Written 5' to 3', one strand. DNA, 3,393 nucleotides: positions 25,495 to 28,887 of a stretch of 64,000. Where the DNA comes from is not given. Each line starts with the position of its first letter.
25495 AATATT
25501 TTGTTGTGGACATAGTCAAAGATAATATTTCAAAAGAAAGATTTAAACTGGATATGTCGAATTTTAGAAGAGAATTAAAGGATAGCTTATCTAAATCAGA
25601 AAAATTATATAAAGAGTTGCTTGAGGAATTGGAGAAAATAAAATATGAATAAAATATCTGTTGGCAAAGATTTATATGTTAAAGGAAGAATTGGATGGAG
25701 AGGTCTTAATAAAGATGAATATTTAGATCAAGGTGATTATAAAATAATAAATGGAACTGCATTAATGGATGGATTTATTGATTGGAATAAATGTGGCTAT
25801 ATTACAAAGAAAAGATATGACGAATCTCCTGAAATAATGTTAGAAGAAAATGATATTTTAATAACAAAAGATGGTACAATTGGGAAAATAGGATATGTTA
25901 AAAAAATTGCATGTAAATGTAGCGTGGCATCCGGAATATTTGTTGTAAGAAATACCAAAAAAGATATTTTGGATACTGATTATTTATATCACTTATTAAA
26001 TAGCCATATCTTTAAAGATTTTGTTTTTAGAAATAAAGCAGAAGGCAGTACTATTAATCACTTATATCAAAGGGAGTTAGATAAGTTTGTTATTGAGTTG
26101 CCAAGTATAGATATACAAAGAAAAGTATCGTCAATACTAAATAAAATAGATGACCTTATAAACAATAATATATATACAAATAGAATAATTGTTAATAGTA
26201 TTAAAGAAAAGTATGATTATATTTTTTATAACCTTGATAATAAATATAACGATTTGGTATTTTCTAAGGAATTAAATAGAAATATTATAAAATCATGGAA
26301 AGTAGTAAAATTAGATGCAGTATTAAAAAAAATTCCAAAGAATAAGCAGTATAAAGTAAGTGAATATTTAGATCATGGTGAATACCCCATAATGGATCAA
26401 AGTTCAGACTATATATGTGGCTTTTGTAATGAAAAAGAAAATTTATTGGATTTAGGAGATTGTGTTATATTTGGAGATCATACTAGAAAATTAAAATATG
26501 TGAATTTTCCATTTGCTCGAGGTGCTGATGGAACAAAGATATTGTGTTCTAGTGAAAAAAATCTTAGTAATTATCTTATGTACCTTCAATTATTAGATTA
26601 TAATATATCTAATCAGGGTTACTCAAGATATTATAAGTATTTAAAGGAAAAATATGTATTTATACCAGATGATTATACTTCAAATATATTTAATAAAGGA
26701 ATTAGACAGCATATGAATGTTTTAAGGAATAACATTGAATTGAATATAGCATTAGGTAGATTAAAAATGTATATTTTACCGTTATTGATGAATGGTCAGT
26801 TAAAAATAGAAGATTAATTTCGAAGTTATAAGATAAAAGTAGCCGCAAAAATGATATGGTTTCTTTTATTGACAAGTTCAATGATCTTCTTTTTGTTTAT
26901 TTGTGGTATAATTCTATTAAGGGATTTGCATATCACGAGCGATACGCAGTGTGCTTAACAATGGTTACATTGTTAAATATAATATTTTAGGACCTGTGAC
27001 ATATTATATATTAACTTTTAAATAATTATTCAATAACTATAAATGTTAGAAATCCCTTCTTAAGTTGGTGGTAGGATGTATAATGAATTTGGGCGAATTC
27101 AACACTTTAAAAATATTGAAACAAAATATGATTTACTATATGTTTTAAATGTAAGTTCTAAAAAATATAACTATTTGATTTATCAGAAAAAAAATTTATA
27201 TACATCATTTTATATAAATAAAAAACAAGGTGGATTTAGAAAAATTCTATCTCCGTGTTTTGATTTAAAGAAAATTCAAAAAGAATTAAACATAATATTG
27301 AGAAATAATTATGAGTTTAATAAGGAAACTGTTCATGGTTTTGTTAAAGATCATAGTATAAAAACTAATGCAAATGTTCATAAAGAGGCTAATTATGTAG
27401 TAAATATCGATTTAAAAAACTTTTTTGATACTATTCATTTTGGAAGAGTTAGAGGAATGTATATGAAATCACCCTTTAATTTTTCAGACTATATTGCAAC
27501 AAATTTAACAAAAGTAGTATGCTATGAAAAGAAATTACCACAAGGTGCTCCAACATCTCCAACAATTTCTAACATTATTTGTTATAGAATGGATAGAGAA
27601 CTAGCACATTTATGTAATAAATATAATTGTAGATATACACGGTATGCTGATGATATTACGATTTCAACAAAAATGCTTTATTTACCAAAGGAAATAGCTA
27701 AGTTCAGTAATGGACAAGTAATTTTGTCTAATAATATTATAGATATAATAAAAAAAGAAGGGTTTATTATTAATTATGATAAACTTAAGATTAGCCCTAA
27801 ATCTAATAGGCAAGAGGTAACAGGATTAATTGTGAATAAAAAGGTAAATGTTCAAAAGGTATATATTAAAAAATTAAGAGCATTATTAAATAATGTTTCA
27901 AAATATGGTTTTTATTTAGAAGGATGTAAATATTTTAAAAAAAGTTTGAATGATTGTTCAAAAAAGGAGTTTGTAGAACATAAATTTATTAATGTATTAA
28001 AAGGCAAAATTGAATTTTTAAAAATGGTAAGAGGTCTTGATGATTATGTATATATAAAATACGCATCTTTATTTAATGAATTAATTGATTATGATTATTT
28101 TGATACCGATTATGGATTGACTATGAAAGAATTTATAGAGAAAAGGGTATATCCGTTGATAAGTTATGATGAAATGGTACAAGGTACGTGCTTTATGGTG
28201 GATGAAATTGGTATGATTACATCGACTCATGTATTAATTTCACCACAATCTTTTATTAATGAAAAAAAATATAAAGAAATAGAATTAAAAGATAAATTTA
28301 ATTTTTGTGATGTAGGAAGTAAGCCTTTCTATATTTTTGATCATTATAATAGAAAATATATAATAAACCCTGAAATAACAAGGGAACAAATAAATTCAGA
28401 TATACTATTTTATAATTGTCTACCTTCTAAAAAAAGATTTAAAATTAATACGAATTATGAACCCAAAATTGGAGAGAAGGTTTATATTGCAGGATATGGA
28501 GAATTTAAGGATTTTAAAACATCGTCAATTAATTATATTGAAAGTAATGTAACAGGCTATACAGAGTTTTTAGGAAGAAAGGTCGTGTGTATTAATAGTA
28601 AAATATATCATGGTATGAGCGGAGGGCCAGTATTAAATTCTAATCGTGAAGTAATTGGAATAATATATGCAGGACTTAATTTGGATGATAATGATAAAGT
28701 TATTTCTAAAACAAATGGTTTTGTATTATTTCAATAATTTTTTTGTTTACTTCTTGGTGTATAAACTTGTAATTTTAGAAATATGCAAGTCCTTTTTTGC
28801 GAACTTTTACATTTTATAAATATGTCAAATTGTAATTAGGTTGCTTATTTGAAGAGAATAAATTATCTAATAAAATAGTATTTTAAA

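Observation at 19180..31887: Cell-wall amidase gene split by a serine-recombinase element with a near-perfect palindromic attP core; precise excision would restore the ORF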

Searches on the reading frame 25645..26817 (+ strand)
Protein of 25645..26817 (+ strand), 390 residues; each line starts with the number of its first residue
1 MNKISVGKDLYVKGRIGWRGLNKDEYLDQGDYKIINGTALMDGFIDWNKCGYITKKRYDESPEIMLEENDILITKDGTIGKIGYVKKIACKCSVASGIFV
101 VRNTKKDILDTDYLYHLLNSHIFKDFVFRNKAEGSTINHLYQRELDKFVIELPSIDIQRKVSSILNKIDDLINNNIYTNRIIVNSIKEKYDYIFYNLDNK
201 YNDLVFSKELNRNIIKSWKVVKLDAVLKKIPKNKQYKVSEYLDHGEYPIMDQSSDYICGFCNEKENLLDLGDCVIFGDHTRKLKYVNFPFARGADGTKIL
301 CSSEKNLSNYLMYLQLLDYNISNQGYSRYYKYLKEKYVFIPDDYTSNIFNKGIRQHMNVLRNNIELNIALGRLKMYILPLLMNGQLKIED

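Call 7: search_protein_families(library=pfam, proteins=[window:25645-26817:+])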
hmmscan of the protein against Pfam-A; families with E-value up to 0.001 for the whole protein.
window:25645-26817:+ (390 aa): 1 family
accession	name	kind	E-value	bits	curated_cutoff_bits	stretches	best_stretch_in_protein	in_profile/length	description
PF01420.25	Methylase_S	-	4.4e-16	60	22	1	21-176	21-162/168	Type I restriction modification DNA specificity domain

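Call 9: search_protein_families(library=padloc, proteins=[window:25645-26817:+])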
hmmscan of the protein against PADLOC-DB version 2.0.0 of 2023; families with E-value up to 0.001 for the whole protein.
window:25645-26817:+ (390 aa): 103 families (the best 25 are shown)
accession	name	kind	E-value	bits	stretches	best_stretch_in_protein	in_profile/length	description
PDLC03068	Specificity_I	-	4.9e-43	145.8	1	22-389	23-398/403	Type I specificity subunit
PDLC03132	Specificity_I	-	4.2e-38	129.5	1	24-388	38-376/387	Type I specificity subunit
PDLC03062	Specificity_I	-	3.8e-32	109.9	2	208-341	5-138/375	Type I specificity subunit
PDLC03089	Specificity_I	-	4.8e-30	103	1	13-180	18-180/446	Type I specificity subunit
PDLC03080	Specificity_I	-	7.8e-30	101.9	1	10-189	265-445/582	Type I specificity subunit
PDLC03168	Specificity_I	-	6e-28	96.5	2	23-181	25-178/459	Type I specificity subunit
PDLC03086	Specificity_I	-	7.3e-28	95.7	1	22-179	29-184/458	Type I specificity subunit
PDLC04137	mad5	-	1.3e-25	88.4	1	29-256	29-250/392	mads_5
PDLC03090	Specificity_I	-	2.7e-24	84.2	1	10-252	31-272/434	Type I specificity subunit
PDLC03078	Specificity_I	-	2e-23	81.6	1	19-172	244-396/419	Type I specificity subunit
PDLC03087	Specificity_I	-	4.5e-22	76.5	1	22-242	33-249/418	Type I specificity subunit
PDLC03183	Specificity_I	-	8.7e-21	72.1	1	12-166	4-154/403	Type I specificity subunit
PDLC03098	Specificity_I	-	2.7e-20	71.1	1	28-173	276-411/443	Type I specificity subunit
PDLC03099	Specificity_I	-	2.8e-20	70.8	1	28-182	28-157/405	Type I specificity subunit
PDLC03119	Specificity_I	-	1.9e-19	67.8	1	22-171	23-165/393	Type I specificity subunit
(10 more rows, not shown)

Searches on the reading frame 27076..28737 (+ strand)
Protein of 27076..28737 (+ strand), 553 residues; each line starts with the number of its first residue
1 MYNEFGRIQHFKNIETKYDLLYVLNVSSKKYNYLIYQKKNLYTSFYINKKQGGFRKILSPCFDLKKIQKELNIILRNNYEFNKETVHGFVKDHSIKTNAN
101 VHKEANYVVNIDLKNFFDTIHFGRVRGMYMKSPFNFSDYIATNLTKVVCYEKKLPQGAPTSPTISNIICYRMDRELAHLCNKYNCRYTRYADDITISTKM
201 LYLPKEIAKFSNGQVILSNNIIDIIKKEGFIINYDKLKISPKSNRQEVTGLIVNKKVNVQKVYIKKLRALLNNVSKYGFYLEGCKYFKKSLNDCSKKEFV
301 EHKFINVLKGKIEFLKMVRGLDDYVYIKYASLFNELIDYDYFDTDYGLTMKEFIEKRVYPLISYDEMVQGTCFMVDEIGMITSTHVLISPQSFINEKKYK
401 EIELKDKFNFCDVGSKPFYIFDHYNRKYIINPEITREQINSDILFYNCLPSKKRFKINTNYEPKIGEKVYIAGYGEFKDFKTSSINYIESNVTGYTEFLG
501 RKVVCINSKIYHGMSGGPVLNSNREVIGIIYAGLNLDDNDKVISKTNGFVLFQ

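Call 7: search_protein_families(library=pfam, proteins=[window:27076-28737:+])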
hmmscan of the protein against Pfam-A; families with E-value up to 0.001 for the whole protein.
window:27076-28737:+ (553 aa): 4 families
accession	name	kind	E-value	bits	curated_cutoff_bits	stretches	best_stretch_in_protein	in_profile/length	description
PF00078.32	RVT_1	-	3.4e-26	92.7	29.6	1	47-252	1-204/205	Reverse transcriptase (RNA-dependent DNA polymerase)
PF13365.12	Trypsin_2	-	2.7e-10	41.6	27.6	1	370-529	1-144/144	Trypsin-like peptidase domain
PF00089.32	Trypsin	-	5e-06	26.9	20.6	1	457-539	109-204/220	Trypsin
PF00949.27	Peptidase_S7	-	0.0002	21.7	20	1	472-541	82-124/131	Peptidase S7, Flavivirus NS3 serine protease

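Call 9: search_protein_families(library=padloc, proteins=[window:27076-28737:+])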
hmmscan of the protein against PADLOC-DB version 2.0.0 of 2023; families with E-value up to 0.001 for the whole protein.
window:27076-28737:+ (553 aa): 48 families (the best 25 are shown)
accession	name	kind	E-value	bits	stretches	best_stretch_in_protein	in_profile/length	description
PDLC02959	RT-Protease_XI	-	3.6e-149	496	1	8-543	2-499/510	single gene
PDLC02960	RT-Protease_XI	-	5.1e-148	492.2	1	10-542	2-494/506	single gene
PDLC02962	RT-TIR_XII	-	3.7e-113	376.9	1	7-338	7-333/478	single gene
PDLC02961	RT-TIR_XII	-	3.5e-112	373.7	1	8-338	8-332/475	single gene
PDLC02968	RT-Toprim_I-C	-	2.6e-108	361.2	1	20-341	4-303/529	single gene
PDLC02965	RT-Toprim_I-C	-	3.5e-108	360.8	1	20-341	4-315/529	single gene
PDLC02966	RT-Toprim_I-C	-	5.1e-96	320.4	1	6-323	7-322/568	single gene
PDLC02963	RT-Toprim_I-C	-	2.8e-95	318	1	7-322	3-316/552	single gene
PDLC02967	RT-Toprim_I-C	-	4.9e-87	291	1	10-319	2-297/549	single gene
PDLC02964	RT-Toprim_I-C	-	1.7e-84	282.5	1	10-280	2-275/554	single gene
PDLC02956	RT_XIII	-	9.7e-79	263.5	1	12-319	111-409/469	-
PDLC02946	RT_III-A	-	2.7e-72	241.7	1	17-319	37-313/330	-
PDLC02941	RT_II-A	-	1.8e-61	206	1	12-275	11-261/309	-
PDLC02942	RT_III-A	-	1.1e-60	203.5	1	26-334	54-335/341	-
PDLC02943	RT_III-A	-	2.6e-60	202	1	17-329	25-312/322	-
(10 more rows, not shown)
